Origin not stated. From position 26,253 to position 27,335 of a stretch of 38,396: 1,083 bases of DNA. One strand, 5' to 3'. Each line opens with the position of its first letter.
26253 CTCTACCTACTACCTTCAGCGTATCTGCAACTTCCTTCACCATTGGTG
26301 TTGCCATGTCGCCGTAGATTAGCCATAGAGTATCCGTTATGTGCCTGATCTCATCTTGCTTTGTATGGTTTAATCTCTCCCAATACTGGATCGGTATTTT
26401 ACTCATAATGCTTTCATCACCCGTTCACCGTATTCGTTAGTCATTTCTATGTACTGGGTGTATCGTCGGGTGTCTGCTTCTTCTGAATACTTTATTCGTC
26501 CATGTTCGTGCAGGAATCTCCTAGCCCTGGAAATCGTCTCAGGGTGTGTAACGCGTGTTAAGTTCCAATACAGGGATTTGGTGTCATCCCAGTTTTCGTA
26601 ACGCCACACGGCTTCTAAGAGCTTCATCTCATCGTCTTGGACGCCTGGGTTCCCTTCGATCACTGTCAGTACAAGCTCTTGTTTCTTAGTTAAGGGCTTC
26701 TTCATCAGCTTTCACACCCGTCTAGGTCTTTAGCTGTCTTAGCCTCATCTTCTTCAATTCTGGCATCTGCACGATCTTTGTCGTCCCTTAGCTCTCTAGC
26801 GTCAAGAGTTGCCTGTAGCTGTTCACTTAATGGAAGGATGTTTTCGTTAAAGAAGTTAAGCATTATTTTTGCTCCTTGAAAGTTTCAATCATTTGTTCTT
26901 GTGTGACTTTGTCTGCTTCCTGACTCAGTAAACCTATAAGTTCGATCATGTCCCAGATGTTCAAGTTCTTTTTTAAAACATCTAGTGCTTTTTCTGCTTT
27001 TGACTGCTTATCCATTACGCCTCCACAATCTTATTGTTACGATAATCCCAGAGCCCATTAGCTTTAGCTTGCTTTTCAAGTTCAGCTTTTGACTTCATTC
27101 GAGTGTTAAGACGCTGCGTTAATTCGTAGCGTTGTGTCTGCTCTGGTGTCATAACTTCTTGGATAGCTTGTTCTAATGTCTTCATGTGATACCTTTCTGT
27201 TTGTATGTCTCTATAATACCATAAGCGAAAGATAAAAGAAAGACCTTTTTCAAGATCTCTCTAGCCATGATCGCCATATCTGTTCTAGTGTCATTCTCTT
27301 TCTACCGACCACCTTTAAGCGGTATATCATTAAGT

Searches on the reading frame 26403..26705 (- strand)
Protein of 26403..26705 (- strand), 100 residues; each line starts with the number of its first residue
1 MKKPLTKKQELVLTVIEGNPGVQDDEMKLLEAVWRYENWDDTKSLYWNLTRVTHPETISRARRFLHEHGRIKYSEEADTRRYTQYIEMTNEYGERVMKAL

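Call 24: find_related_loci(query=window:26403-26705:-, collection=viral_contigs, flank=5000)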
Query window:26403-26705:- (100 aa) in viral_contigs; peptide patterns used: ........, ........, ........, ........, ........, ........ (x = any residue, [..] = any of these).
16 stretches matched a pattern; 1 encode a relative of the query (tblastn E <= 1e-3); 1 distinct loci.
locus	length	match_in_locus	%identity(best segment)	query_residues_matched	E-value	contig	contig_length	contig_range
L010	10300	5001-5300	99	1-100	6e-67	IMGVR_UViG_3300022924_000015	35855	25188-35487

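Call 34: find_homologous_proteins(query=window:26403-26705:-, max_evalue=0.00001)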
Query window:26403-26705:- (100 aa): 8 proteins with E <= 0.00001 among 8 candidates.
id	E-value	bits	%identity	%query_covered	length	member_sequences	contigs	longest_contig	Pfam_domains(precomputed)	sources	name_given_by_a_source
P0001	5.3e-61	221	99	100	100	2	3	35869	-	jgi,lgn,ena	-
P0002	4.5e-41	157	73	100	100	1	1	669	-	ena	-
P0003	1.0e-38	149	71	96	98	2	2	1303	-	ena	-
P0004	8.6e-37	143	67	96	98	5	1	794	-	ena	-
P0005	5.9e-36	140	65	96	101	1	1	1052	-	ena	-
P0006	3.5e-35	138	67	100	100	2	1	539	-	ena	-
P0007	6.5e-29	118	66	83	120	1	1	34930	-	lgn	-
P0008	6.8e-27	111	58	93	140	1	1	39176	-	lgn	-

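Call 35: find_encoding_contigs(protein=P0007, flank=8000, max_places=4)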
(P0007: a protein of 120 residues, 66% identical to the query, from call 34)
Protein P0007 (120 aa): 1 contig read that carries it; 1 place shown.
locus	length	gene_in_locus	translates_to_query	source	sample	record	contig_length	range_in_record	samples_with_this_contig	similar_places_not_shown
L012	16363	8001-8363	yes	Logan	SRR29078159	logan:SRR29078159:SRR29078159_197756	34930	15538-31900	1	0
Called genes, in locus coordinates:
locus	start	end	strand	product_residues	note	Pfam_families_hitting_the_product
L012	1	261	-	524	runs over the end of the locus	PF00118:Cpn60_TCP1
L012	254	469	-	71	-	-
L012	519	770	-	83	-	-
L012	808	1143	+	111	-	-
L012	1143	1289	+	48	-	-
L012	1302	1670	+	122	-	-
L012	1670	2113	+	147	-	-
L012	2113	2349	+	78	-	-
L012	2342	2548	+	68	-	-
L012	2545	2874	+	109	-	-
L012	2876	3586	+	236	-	PF05257:CHAP (weak)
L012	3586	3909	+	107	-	-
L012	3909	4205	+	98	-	-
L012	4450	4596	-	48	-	-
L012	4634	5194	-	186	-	PF01844:HNH, PF14279:HNH_5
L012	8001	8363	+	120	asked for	-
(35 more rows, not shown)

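Call 36: find_encoding_contigs(protein=P0008, flank=8000, max_places=4)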
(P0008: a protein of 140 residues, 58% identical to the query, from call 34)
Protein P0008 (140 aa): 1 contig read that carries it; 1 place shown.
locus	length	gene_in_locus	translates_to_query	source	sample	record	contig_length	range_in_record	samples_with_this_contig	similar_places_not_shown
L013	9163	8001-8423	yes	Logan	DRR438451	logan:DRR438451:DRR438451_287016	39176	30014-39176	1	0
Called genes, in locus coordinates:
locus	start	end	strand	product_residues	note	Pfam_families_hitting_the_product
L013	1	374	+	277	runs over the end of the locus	PF07501:G5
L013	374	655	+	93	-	-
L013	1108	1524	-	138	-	-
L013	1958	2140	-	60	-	-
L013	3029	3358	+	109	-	-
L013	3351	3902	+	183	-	PF02796:HTH_7 (faint)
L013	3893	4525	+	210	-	PF04404:ERF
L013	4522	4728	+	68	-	-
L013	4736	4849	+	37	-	-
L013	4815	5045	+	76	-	-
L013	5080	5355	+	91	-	-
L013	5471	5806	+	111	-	-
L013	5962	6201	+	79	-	-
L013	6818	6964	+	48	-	-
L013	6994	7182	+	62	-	-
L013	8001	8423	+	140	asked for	-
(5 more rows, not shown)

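Call 67: search_protein_families(library=phrogs, proteins=[window:26403-26705:-], max_evalue=0.001)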
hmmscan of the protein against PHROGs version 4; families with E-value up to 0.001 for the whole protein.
window:26403-26705:- (100 aa): 0 families

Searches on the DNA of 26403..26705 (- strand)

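Call 30: search_rna_families(source=L010, threshold=gathering, show_alignments=2)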
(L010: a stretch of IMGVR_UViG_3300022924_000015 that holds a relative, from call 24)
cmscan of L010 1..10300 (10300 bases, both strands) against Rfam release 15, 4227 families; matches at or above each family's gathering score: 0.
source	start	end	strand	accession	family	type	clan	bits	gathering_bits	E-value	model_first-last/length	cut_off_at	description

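Call 39: search_rna_families(sources=[L012, L013], threshold=gathering, show_alignments=3)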
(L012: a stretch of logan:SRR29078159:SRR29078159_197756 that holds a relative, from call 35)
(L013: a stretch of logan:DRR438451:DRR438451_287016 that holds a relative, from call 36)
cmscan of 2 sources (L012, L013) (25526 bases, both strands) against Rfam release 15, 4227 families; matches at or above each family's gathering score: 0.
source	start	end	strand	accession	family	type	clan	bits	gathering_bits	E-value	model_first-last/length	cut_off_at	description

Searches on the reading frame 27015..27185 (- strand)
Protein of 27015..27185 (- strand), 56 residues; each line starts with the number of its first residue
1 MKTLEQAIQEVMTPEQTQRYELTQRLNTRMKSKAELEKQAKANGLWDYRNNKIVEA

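Call 67: search_protein_families(library=phrogs, proteins=[window:27015-27185:-], max_evalue=0.001)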
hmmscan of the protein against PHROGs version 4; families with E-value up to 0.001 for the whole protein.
window:27015-27185:- (56 aa): 0 families

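Call 75: find_homologous_proteins(query=window:27015-27185:-, max_evalue=0.001)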
Query window:27015-27185:- (56 aa): 8 proteins with E <= 0.001 among 8 candidates.
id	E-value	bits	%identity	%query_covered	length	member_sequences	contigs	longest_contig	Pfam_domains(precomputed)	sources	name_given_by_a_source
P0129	5.1e-26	106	93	100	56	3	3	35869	-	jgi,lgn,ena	-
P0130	2.5e-25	103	93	100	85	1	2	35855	-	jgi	-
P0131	1.6e-8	52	64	80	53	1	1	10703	-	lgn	-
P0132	1.0e-7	49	62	80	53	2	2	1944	-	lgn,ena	-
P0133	1.4e-7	49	62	80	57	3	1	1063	-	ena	-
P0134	1.5e-6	45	56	80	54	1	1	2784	-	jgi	jgi:hypothetical protein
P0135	1.8e-6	45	58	80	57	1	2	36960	-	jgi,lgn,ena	-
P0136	1.7e-5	42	65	64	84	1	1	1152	-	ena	-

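Call 76: find_encoding_contigs(protein=P0131, flank=5000, max_places=4)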
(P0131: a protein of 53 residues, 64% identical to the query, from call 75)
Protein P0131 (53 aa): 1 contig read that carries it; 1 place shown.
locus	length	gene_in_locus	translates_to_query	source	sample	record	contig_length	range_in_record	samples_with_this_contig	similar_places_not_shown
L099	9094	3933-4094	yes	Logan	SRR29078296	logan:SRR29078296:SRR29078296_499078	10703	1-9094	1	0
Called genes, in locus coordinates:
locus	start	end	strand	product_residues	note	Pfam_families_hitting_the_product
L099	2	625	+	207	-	?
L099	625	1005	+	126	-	-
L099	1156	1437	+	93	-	-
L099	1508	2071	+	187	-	PF05766:NinG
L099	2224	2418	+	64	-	-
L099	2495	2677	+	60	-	-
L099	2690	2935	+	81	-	-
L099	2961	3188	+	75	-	-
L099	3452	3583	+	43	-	-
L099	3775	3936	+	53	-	-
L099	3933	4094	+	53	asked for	-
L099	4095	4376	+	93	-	-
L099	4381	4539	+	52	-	-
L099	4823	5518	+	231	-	PF01555:N6_N4_Mtase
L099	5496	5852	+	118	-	-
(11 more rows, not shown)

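Call 77: find_encoding_contigs(protein=P0135, flank=5000, max_places=4)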
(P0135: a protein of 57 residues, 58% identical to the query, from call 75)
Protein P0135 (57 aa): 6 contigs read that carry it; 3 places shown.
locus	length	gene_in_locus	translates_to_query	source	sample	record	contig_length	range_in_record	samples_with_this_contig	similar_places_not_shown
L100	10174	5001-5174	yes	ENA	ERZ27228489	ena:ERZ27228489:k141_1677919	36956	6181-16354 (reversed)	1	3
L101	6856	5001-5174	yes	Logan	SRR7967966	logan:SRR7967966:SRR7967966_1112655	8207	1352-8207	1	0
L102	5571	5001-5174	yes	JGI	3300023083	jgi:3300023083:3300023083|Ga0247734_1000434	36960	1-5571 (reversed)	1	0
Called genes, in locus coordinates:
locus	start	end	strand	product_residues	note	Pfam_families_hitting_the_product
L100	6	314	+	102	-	-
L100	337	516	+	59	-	-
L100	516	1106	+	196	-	PF27148:Slr1353_N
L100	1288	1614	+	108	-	-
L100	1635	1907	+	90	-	-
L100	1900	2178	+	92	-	-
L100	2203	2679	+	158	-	-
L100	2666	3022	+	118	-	PF05766:NinG (weak)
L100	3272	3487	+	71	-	-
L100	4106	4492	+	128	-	-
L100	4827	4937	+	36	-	-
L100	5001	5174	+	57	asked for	-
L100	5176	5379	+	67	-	-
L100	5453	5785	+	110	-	-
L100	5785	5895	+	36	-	-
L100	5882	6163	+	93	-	-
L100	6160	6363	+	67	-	-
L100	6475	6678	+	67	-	-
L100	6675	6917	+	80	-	-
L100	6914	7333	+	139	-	-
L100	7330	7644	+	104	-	-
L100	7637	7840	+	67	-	-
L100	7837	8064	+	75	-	-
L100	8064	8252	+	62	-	-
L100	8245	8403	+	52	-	-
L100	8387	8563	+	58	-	-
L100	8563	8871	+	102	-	-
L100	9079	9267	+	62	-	-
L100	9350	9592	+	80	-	-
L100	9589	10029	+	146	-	-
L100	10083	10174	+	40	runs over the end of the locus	-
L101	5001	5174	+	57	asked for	-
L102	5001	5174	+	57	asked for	-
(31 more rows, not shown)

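Call 78: find_encoding_contigs(protein=P0134, flank=5000, max_places=4)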
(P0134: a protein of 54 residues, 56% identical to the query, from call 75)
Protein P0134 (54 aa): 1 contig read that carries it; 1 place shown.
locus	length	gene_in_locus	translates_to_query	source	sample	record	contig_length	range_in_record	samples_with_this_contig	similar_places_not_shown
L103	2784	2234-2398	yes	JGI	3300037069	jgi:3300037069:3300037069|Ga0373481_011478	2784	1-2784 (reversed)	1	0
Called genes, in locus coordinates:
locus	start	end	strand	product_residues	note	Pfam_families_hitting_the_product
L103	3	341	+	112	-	?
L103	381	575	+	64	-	-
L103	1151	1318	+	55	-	-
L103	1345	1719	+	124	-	-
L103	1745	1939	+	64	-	-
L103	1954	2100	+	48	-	-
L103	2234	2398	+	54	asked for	-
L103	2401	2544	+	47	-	-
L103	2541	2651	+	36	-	-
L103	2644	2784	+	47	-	?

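Call 97: find_encoding_contigs(protein=P0132, flank=3000, max_places=4)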
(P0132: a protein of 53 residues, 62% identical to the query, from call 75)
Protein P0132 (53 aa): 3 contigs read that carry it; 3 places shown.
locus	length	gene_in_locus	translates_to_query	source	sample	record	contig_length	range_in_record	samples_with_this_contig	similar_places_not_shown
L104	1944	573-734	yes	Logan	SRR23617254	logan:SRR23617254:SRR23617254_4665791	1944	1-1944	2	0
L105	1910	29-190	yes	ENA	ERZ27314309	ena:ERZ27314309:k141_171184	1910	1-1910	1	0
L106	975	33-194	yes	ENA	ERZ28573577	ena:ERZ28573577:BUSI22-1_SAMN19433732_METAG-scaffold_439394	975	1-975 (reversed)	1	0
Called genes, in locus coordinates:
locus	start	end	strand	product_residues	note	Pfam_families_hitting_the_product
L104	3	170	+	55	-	?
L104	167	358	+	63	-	-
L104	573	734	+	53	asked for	-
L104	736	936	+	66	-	-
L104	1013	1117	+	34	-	-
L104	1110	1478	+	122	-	-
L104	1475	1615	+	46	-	-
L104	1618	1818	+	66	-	PF10685:KGG (faint)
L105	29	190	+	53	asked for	-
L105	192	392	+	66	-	-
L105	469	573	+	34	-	-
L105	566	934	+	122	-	-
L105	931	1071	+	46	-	-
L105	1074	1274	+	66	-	PF10685:KGG (faint)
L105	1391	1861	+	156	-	-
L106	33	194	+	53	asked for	-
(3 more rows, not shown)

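Call 98: find_encoding_contigs(protein=P0136, flank=3000, max_places=4)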
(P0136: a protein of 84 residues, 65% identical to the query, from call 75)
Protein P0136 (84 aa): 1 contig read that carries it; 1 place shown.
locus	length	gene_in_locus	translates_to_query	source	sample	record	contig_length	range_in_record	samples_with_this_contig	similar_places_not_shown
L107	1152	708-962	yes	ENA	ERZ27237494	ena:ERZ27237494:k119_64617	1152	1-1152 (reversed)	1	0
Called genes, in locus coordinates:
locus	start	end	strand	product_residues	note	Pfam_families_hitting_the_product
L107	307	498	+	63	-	-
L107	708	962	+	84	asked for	-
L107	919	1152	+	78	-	?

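Call 99: find_encoding_contigs(protein=P0133, flank=3000, max_places=4)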
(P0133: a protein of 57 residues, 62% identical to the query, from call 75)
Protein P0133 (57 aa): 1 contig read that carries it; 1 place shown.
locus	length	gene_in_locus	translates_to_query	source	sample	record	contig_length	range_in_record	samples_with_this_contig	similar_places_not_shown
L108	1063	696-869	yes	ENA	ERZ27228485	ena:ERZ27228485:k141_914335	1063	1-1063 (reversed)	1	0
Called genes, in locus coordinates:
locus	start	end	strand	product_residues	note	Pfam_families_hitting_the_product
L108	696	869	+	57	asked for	-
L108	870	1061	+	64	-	?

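Call 117: search_protein_families(library=pfam, proteins=[L100:4106-4492:+], max_evalue=1)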
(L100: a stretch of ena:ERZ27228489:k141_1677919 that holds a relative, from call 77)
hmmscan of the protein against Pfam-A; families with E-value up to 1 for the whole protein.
L100:4106-4492:+ (128 aa): 3 families
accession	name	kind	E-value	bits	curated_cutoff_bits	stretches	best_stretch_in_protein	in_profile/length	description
PF07374.17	DUF1492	-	0.0055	17.3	21.5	1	89-120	29-60/100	Protein of unknown function (DUF1492)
PF22077.1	C2c1_Nuc-II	-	0.037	14.4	27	1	49-110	33-93/128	CRISPR-associated endonuclease C2c1 Nuc-II domain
PF21037.2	CCDC138_cc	-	0.054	13.9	27.1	0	74-95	37-58/59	Coiled-coil-domain-containing protein 138, coiled-coil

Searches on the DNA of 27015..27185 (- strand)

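Call 80: search_rna_families(sources=[L099, L100, L103], threshold=gathering, show_alignments=2)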
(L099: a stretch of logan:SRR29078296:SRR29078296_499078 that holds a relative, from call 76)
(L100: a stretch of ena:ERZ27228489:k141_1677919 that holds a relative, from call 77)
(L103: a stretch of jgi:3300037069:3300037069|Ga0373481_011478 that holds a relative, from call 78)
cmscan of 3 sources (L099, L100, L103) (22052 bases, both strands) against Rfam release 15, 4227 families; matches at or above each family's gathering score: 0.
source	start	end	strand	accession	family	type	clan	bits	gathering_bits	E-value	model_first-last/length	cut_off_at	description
